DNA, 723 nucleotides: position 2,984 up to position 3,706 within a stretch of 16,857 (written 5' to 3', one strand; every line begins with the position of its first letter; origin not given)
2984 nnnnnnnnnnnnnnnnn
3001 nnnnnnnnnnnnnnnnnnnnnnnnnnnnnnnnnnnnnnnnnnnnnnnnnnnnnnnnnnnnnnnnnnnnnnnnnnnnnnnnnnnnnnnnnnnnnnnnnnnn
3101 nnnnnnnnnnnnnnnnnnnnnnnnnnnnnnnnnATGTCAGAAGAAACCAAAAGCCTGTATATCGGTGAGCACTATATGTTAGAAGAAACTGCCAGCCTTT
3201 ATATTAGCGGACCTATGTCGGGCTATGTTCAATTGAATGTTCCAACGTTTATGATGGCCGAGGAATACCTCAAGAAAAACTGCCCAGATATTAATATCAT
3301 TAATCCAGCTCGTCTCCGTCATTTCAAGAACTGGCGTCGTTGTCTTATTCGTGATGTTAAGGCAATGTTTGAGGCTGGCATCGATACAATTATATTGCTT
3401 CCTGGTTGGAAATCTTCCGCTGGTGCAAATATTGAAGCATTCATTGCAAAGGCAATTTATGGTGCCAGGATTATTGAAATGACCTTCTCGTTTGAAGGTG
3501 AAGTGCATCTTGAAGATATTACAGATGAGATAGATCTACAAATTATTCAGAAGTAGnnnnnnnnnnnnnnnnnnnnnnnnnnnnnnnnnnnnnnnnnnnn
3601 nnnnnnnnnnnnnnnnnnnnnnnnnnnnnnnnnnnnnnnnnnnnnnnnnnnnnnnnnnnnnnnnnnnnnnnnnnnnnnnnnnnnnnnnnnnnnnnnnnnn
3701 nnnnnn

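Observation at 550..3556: Tightly coupled operon: NAD+-dependent ligase, NadR/RNK-like kinase and DUF4406 (NDT-like), a candidate NAD/nucleoside salvage module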

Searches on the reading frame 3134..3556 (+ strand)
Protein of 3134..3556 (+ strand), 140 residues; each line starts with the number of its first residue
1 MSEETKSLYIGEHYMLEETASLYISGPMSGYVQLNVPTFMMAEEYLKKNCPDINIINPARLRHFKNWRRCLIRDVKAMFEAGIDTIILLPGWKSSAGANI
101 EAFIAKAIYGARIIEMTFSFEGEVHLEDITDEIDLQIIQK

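Call 5: search_protein_families(library=pfam, proteins=[window:3134-3556:+], max_evalue=0.1)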
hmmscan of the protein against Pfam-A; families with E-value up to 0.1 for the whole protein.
window:3134-3556:+ (140 aa): 1 family
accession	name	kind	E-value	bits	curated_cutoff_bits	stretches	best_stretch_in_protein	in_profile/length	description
PF14359.12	DUF4406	-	2.1e-15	57.4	22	1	21-108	2-85/91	Domain of unknown function (DUF4406)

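Call 6: search_protein_families(library=phrogs, proteins=[window:3134-3556:+], max_evalue=0.01)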
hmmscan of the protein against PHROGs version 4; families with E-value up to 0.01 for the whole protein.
window:3134-3556:+ (140 aa): 5 families
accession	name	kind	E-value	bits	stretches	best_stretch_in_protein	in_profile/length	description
phrog_5781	-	unknown function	3e-13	50.8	1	19-114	5-97/220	-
phrog_355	-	DNA, RNA and nucleotide metabolism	1e-12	49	1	22-107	77-164/249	nucleoside 2-deoxyribosyltransferase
phrog_15484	-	other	5.6e-06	27.2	1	22-114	153-243/253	hydrolase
phrog_12019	-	other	7.4e-06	26.8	1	32-108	27-105/241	MazG-like pyrophosphatase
phrog_31170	-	unknown function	1.4e-05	26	1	22-61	3-40/55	-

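Call 8: search_protein_families(library=ncbifam, proteins=[window:3134-3556:+], max_evalue=0.01)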
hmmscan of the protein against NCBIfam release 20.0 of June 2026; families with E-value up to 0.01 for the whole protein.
window:3134-3556:+ (140 aa): 0 families

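Call 12: search_solved_structures(query=window:3134-3556:+, max_evalue=10, show_alignments=3)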
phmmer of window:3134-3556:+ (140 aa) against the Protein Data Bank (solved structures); distinct sequences matched with E-value up to 10: 2.
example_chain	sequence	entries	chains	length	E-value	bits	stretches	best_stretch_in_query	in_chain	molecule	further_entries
6kg3_A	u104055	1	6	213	0.59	13.2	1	35-94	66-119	Probable nicotinate-nucleotide adenylyltransferase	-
6kh2_A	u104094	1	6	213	0.6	13.2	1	35-94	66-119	Probable nicotinate-nucleotide adenylyltransferase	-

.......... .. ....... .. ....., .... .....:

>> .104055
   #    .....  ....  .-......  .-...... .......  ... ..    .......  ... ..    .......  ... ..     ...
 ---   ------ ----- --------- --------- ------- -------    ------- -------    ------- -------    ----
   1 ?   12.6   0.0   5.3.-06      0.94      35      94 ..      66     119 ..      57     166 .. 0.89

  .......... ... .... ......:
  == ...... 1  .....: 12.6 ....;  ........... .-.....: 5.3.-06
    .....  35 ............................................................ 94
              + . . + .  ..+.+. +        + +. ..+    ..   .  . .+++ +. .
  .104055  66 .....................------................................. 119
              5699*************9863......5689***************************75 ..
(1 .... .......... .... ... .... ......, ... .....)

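Call 15: find_homologous_proteins(query=window:3134-3556:+)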
Query window:3134-3556:+: 65 candidates shared short words with the query, none scored E <= 0.001.

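Call 21: find_related_loci(query=window:3134-3556:+, collection=viral_contigs, flank=6000)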
Query window:3134-3556:+ (140 aa) in viral_contigs; peptide patterns used: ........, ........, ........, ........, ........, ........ (x = any residue, [..] = any of these).
12 stretches matched a pattern, but none encodes a relative of the query by tblastn (E <= 1e-3).

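Call 22: search_dna_similar(query=window:3134-3556:+, collection=phages, mode=protein, max_evalue=0.01, max_rows=30)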
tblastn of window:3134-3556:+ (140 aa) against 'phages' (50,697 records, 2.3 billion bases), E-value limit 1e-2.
Records with a match: 361; places in all: 361; records where one place covers at least 80% of the query: 3.
Best place of each record, by identity: <60% 361.
By first word of the organism name: Mycobacterium 111; Arthrobacter 72; Gordonia 59; Vibrio 24; Pseudomonas 15; Rhizobium 13; Microbacterium 10; Escherichia 8; Klebsiella 8; Ruegeria 7; and 18 more.
By host as written in the record: Mycobacterium smegmatis mc2 155 80; Gordonia terrae 3612 47; Arthrobacter sp. ATCC 21022 28; Arthrobacter globiformis B-2979 17; Arthrobacter globiformis NRRL B-2979 SEA 16; Vibrio anguillarum strain BA35 10; - 9; Ruegeria pomeroyi DSS-3 8; and 90 more.
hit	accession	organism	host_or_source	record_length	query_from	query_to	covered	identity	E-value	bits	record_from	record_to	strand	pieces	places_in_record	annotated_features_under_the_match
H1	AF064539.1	Escherichia phage N15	-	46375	22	140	85%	31.1%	4e-3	42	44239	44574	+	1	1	gene 57: gp57 | gene 58: gp58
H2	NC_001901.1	Escherichia phage N15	-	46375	22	140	85%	31.1%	4e-3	42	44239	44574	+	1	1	gene 57: DUF4406 domain-containing protein | gene 58: DNA cytosine methyltransferase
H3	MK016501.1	Mycobacterium phage Nebkiss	Mycobacterium smegmatis mc2 155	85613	22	115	67%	37.8%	3e-11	65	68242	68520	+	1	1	126: deoxycytidylate deaminase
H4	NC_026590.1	Mycobacterium phage Gaia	Mycobacterium smegmatis mc2 155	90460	22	115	67%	37.8%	3e-11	65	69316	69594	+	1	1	125: nucleoside 2-deoxyribosyltransferase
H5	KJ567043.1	Mycobacterium phage Gaia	Mycobacterium smegmatis mc2 155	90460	22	115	67%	37.8%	3e-11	65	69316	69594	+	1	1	125: hypothetical protein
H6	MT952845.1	Microbacterium phage GardenState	Microbacterium sp. ISAT203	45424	22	108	62%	40.2%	3e-8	57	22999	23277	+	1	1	30: nucleoside deoxyribosyltransferase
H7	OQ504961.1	Pseudomonas phage ZRG1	Stutzerimonas stutzeri NCTC10475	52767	17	123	76%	32.4%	8e-6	49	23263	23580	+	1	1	DUF4406 domain-containing protein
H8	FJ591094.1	Sulfitobacter phage EE36phi1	Sulfitobacter sp. EE36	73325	23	114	66%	37.5%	6e-7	53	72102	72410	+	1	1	hypothetical protein (x2)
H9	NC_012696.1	Sulfitobacter phage EE36phi1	Sulfitobacter sp. EE-36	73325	23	114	66%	37.5%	6e-7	53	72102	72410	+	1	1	nucleoside 2-deoxyribosyltransferase | hypothetical protein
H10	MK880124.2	Microbacterium phage IAmGroot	Microbaterium sp. ISAT203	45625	22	108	62%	39.2%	5e-8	56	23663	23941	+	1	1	30: deoxycytidylate deaminase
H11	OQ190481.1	Microbacterium phage Caron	Microbacterium sp. ISAT203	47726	21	108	63%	38.4%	2e-8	57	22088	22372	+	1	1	28: nucleoside deoxyribosyltransferase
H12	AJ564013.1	Yersinia phage PY54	Yersinia enterocolitica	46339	22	119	70%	34.3%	5e-3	41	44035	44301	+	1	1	hypothetical protein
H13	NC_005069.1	Yersinia phage PY54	Yersinia enterocolitica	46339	22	119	70%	34.3%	5e-3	41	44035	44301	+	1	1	DUF4406 domain-containing protein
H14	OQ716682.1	Yersinia phage vB_YenS-P840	Yersinia enterocolitica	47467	22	119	70%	34.3%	5e-3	41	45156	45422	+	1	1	nucleoside 2-deoxyribosyltransferase protein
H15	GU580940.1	Rhodococcus phage ReqiDocB7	Rhodococcus equi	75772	18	108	65%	36.6%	2e-8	57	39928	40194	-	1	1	gp043 | DnaN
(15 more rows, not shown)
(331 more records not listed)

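Call 36: search_protein_representatives(protein=window:3134-3556:+)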
Query: 140 residues. Proteins with E-value up to 0.001 (for the whole library): 2751; up to 1e-10: 40; up to 1e-30: 1. The best 150 are listed.
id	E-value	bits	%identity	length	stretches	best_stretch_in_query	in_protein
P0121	1.5e-39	151.1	55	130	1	17-140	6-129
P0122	4.8e-26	107.4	45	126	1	22-139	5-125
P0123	1.9e-17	79.6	39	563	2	20-113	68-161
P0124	4.6e-15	71.9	43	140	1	20-115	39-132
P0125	1.8e-14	70.0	38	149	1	20-115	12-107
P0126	4.7e-14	68.6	39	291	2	17-112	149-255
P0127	7.1e-14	68.0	45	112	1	22-109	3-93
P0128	7.4e-14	68.0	47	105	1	21-108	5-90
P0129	1.3e-13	67.2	45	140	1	22-117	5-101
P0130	5.3e-13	65.2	40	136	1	20-122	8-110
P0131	5.4e-13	65.2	42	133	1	21-108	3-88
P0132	5.8e-13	65.1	37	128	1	22-129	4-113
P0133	6.6e-13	64.9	39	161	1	9-108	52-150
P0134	6.7e-13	64.9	45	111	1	22-112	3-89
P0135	1.2e-12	64.1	39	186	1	21-112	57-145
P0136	3.7e-12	62.5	42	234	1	19-108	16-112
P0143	1.5e-11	60.5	36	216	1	21-130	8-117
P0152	3.2e-11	59.5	43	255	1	22-114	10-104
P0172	2.6e-10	56.5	35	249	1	8-131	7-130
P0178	3.1e-10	56.3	36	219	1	21-108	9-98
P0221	1.7e-09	53.8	43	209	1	22-113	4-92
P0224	1.9e-09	53.7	47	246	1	21-115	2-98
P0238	2.9e-09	53.1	41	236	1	21-108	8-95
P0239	3.0e-09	53.1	38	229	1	22-108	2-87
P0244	3.2e-09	53.0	45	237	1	22-110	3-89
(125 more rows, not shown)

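Call 40: find_encoding_contigs(protein=P0121, flank=8000, max_places=4)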
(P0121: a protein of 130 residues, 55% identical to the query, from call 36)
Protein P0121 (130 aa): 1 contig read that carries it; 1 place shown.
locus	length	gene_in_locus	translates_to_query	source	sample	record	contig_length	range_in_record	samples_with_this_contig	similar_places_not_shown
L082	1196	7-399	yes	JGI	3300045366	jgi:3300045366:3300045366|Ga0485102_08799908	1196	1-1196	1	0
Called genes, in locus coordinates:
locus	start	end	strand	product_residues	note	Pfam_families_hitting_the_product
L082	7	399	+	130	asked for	PF14359:DUF4406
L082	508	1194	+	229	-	?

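Call 42: find_encoding_contigs(protein=P0122, flank=8000, max_places=4)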
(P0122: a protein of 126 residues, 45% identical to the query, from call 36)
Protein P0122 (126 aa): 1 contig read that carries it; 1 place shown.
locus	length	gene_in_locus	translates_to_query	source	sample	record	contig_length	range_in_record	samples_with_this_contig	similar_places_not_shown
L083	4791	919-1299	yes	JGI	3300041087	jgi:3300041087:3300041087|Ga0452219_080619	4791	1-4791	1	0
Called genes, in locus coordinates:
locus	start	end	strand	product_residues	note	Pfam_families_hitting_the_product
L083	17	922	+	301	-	PF00533:BRCT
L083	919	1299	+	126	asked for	PF14359:DUF4406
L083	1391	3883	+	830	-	PF17795:Vault_3 (weak), PF11978:MVP_shoulder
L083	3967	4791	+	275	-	?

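Call 47: search_solved_structures(query=A2, max_evalue=10, show_alignments=3)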
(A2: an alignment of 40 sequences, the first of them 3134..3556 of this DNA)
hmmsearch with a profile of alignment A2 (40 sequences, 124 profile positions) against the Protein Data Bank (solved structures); distinct sequences matched with E-value up to 10: 4.
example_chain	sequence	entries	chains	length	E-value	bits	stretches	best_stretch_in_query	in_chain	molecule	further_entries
7m5h_A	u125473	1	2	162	0.014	18.6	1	4-115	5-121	Nucleoside 2-deoxyribosyltransferase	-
4jen_A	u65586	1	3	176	0.034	17.3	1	37-107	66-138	CMP N-GLYCOSIDASE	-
2a0k_A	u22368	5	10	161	0.063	16.5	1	3-104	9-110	Nucleoside 2-deoxyribosyltransferase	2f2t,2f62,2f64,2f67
5vto_A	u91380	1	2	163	0.47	13.6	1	5-104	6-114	Blasticidin M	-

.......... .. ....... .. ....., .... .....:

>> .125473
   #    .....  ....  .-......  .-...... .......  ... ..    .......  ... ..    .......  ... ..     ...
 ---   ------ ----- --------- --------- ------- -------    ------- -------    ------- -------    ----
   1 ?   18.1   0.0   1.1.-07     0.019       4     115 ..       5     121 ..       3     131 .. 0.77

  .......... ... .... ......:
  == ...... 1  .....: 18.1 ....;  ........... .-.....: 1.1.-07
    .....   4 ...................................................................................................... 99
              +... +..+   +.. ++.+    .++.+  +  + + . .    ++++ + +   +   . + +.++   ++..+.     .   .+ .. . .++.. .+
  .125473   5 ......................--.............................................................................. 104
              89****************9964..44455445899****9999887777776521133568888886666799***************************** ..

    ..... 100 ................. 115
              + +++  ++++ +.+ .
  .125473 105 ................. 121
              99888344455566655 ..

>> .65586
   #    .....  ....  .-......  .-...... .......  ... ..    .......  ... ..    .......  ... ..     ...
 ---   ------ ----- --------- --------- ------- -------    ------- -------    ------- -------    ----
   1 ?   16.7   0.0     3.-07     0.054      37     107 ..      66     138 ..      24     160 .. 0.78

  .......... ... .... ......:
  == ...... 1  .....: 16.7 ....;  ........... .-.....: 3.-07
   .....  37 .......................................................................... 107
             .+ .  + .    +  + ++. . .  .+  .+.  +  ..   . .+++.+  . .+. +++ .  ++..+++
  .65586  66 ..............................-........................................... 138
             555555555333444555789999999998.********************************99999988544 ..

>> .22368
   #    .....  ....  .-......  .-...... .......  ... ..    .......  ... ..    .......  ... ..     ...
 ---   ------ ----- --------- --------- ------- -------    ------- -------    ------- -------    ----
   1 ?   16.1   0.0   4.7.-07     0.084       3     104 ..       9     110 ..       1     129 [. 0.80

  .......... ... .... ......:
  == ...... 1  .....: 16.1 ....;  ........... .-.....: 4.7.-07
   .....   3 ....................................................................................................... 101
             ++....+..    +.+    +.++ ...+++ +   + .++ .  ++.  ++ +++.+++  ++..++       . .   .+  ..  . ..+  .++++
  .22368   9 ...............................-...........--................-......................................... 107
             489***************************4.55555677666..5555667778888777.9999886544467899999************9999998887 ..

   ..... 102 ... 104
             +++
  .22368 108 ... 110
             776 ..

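Call 50: predict_structure(alignment_id=A2)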
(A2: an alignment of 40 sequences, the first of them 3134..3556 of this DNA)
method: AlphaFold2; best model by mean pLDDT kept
length: 140 residues; sequences in the alignment: 40
mean_pLDDT: 89.8   pTM: 0.84
mean pLDDT of the five models: 89.8, 89.6, 89.2, 88.5, 88.3
residues with pLDDT >= 90: 106; 70-90: 15; 50-70: 16; < 50: 3
segments of 3 or more residues with pLDDT < 50: none
pLDDT, mean of each block of 10 residues (from residue 1): 65 75 95 93 95 96 95 97 97 95 95 96 94 69
secondary structure, 60 per line:
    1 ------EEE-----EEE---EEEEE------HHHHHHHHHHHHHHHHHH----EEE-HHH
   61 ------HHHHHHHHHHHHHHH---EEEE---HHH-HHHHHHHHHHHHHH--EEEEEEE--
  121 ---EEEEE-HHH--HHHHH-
elements in order: E7-9 E15-17 E21-25 H32-49 E54-56 H67-81 E85-88 H96-109 E112-118 E124-128 H135-139

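Call 53: search_protein_families(library=pfam, alignment_id=A3, max_evalue=0.001)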
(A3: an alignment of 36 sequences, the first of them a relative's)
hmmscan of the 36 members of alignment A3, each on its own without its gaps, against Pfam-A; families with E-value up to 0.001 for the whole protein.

A. member 1, P0123 (563 aa): 1 family
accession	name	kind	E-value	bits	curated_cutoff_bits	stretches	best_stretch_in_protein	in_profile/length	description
PF14359.12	DUF4406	-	8.2e-31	106.7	22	2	69-157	2-86/91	Domain of unknown function (DUF4406)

B. families by the number of members that match (of 36 scanned): 7 families
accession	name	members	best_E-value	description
PF14359.12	DUF4406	36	2.6e-35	Domain of unknown function (DUF4406)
PF19905.4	DUF6378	9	2.3e-22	Domain of unknown function (DUF6378)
PF18909.5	dGTP_diPhyd_N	3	6.2e-32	dATP/dGTP diphosphohydrolase, N-terminal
PF05014.21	Nuc_deoxyrib_tr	3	5.1e-05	Nucleoside 2-deoxyribosyltransferase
PF09152.16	DUF1937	2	4.7e-05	Domain of unknown function (DUF1937)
PF04447.17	dATP-dGTP_PPHyd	1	1.3e-26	dATP/dGTP pyrophosphohydrolase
PF13189.12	Cytidylate_kin2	1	0.0003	Cytidylate kinase-like family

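Call 69: find_related_loci(query=A4, collection=metagenome_contigs, flank=8000)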
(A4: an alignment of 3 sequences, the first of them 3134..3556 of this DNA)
Query A4 (140 aa) in metagenome_contigs; peptide patterns used: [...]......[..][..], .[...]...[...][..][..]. (x = any residue, [..] = any of these).
200 stretches matched a pattern; 103 encode a relative of the query (tblastn E <= 1e-3); the best 80 are kept; 80 distinct loci.
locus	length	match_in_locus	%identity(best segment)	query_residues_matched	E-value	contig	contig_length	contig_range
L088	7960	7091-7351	40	15-105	2e-17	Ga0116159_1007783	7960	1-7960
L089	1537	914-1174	39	21-108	3e-16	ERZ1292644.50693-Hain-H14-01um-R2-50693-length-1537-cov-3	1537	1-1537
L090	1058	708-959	43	19-105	2e-16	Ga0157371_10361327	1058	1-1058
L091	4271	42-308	37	22-113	1e-15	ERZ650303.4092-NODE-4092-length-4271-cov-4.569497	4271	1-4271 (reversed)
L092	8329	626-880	43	22-108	1e-15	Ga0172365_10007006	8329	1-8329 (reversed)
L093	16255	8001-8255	43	22-108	1e-15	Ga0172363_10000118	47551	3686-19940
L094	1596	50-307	41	22-108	2e-15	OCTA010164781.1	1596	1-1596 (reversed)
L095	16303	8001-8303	36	7-108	1e-14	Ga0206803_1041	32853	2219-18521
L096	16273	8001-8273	40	22-115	2e-14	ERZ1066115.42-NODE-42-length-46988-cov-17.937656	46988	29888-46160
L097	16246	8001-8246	38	22-105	3e-14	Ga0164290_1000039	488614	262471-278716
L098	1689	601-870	37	17-108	4e-14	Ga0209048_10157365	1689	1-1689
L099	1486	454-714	41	17-105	9e-14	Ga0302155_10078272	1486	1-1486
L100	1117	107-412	35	22-115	4e-13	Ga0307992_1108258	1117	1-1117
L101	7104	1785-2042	38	21-105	5e-13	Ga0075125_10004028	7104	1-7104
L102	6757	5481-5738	38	21-105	5e-13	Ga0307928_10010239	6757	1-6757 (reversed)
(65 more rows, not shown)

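Call 84: search_protein_families(library=padloc, proteins=[window:3134-3556:+], max_evalue=0.01)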
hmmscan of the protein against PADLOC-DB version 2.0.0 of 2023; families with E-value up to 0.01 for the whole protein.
window:3134-3556:+ (140 aa): 0 families
